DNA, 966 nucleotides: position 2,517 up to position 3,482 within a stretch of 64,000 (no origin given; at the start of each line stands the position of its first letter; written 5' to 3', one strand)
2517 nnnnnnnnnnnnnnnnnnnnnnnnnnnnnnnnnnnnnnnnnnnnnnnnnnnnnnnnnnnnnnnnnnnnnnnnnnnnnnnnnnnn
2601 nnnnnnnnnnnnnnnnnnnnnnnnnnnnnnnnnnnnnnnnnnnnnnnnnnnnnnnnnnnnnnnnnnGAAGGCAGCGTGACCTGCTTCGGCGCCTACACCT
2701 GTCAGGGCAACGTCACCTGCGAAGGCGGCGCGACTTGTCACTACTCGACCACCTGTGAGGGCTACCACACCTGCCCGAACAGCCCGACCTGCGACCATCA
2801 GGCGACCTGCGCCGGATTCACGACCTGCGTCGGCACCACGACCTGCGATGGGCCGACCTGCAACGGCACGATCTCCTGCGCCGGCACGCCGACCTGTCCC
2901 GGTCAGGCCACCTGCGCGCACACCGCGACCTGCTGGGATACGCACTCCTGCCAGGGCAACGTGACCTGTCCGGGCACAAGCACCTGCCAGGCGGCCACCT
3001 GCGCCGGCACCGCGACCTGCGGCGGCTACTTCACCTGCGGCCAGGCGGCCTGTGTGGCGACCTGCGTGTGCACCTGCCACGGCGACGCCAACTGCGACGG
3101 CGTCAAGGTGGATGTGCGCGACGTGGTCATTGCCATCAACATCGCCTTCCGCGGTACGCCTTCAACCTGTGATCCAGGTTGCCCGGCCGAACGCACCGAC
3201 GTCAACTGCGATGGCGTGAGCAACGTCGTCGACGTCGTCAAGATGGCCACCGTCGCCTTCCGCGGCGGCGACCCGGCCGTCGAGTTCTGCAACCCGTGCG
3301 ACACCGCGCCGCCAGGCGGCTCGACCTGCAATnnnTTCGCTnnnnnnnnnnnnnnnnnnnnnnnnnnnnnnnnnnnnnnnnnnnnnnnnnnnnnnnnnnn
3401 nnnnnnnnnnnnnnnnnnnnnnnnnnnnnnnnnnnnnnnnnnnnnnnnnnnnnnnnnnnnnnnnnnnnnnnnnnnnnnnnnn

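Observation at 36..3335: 1099-aa protein made almost entirely of ~130 imperfect Cys/Thr heptad repeats (x-G-x-x-T-C-x)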

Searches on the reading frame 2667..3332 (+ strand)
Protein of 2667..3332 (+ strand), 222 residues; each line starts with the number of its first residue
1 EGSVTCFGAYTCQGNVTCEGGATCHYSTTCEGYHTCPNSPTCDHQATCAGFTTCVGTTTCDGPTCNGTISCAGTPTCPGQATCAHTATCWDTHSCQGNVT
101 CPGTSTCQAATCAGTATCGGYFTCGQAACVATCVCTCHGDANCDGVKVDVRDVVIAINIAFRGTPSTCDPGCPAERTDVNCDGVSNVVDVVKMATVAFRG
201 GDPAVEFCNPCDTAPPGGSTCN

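Call 70: predict_structure(alignment_id=A5)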
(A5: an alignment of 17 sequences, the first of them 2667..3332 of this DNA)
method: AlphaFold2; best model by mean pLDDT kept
length: 222 residues; sequences in the alignment: 17
mean_pLDDT: 58.4   pTM: 0.45
mean pLDDT of the five models: 58.4, 56.6, 56.5, 55.7, 54.8
residues with pLDDT >= 90: 61; 70-90: 20; 50-70: 9; < 50: 132
segments of 3 or more residues with pLDDT < 50: 1-130
pLDDT, mean of each block of 10 residues (from residue 1): 43 40 36 33 33 39 39 34 32 37 38 37 41 85 94 97 89 91 94 97 94 62 52
secondary structure, 60 per line:
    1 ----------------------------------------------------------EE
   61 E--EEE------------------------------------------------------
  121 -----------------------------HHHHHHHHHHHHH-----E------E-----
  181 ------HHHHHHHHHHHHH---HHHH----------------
elements in order: E59-61 E64-66 H150-162 H187-199 H203-206
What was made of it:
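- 3063..3299 (+): Cys-rich dockerin-like module (aa 1010-1088): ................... ... DVNCDG..AFRG ... CxPC. AF2 block-mean pLDDT is 85-97 and the model has two loop-helix segments (call 70).
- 3300..3335 (+): Short C-terminal tail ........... plus the stop codon. Block-mean pLDDT falls to 62 and then 52 here (call 70).
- On Dockerin type I (Pfam PF00404): AF2 places helices at model residues 150-162 and 187-199, in blocks with mean pLDDT of 89-97 (call 70).
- Tried and rejected: AF2 on the repeat, second run. aa 878-1099 gave block means of 32-43 for the hexads; only the dockerin folded (call 70).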

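Call 72: fold_search(model_id=the predicted structure, library=pdb)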
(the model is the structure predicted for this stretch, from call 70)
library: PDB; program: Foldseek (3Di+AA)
matches with E <= 10: 6; with E <= 0.001: 0
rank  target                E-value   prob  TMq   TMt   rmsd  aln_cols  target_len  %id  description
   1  2vn6_B                3.1e-01  0.95  0.23  0.72   2.2        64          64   20  The Clostridium cellulolyticum dockerin displays a dual binding mode for its cohesin partner (released 2008-05-13)
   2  5lxv_B                4.8e-01  0.92  0.23  0.70   2.4        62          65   26  Crystal structure of Ruminococcus flavefaciens scaffoldin C cohesin in complex with a dockerin from an uncharacterized (released 2016-10-19)
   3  2mte_MODEL_1_A        6.2e-01  0.85  0.25  0.71   2.8        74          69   24  Solution structure of Doc48S (released 2014-10-15)
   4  8x3a_MODEL_1_A        1.7e+00  0.54  0.23  0.33   2.9        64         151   17  Solution NMR structure of cellulosomal double-dockerin module of Clo1313_0689 from Clostridium thermocellum (released 2024-04-03)
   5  8x39_A                2.1e+00  0.57  0.24  0.37   2.7        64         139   20  Crystal structure of cellulosomal double-dockerin module of Clo1313_0689 from Clostridium thermocellum (released 2024-04-03)
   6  4uyq_B                2.5e+00  0.41  0.24  0.66   2.9        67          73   16  High resolution structure of the third cohesin ScaC in complex with the ScaB dockerin with a mutation in the C-termina (released 2015-04-15)
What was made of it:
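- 3063..3299 (+): All 6 Foldseek PDB hits are dockerins, with TM 0.33-0.72 (0.66-0.72 for the four single-module ones) (call 72).
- On Dockerin type I (Pfam PF00404): E-values are weak (0.3-2.5) because the domain is small (call 72).
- Closest known: Cellulosome-type dockerin-bearing proteins. Same: The predicted fold superposes on C. cellulolyticum, R. flavefaciens and C. thermocellum dockerins at TM about 0.7 for the single-module ones (call 72).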

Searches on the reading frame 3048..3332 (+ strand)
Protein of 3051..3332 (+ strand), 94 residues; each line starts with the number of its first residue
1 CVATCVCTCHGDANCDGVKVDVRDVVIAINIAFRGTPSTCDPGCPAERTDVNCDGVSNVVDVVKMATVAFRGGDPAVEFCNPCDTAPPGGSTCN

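Call 7: search_protein_families(library=pfam, proteins=[window:3051-3332:+], max_evalue=1)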
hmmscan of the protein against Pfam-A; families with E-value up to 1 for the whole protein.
seq(94 aa): 1 family
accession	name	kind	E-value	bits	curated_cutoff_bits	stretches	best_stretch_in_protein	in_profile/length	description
PF00404.24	Dockerin_1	-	0.082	13.6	22.9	1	11-63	2-50/57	Dockerin type I domain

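Call 24: search_protein_families(library=ncbifam, proteins=[window:3051-3332:+], max_evalue=0.1)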
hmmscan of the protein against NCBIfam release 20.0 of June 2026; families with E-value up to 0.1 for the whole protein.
seq(94 aa): 0 families

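Call 54: search_solved_structures(query=A3, max_evalue=1, show_alignments=2)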
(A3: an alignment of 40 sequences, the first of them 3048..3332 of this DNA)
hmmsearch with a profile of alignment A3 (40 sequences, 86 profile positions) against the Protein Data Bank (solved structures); distinct sequences matched with E-value up to 1: 2.
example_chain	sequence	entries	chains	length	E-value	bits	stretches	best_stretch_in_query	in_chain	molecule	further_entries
5m2o_B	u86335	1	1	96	0.027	17.8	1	8-61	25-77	Group I Dockerin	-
5m2s_B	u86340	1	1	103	0.54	13.6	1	7-30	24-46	Doc8: Type I dockerin repeat domain from family 9 glycoside hydrolase WP_009982745[Ruminoc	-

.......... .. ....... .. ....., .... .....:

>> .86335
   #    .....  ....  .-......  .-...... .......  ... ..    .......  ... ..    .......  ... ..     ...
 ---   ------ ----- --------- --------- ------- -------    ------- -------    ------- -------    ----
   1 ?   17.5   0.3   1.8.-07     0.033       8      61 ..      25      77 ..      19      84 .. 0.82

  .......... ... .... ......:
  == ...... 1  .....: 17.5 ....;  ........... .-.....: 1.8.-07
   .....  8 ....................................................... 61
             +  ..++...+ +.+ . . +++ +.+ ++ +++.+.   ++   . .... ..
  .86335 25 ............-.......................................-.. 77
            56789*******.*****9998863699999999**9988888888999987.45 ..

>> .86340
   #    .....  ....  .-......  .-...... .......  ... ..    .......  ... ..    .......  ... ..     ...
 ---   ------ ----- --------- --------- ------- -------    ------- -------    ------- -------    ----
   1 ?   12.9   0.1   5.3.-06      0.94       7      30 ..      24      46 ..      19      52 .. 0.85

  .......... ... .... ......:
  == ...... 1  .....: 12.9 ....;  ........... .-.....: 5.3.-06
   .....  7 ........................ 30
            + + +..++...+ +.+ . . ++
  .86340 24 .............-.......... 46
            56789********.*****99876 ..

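Call 55: search_protein_families(library=pfam, alignment_id=A3, max_evalue=0.01)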
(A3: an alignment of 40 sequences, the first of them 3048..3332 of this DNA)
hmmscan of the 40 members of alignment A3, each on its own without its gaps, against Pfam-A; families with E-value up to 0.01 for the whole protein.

A. member 1, window:3048-3332:+ (95 aa): 0 families

B. families by the number of members that match (of 40 scanned): 1 family
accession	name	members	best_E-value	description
PF00404.24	Dockerin_1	3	0.00075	Dockerin type I domain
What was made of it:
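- On Dockerin type I (Pfam PF00404): Only 3 of 40 related modules reach E < 0.01 (call 55).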
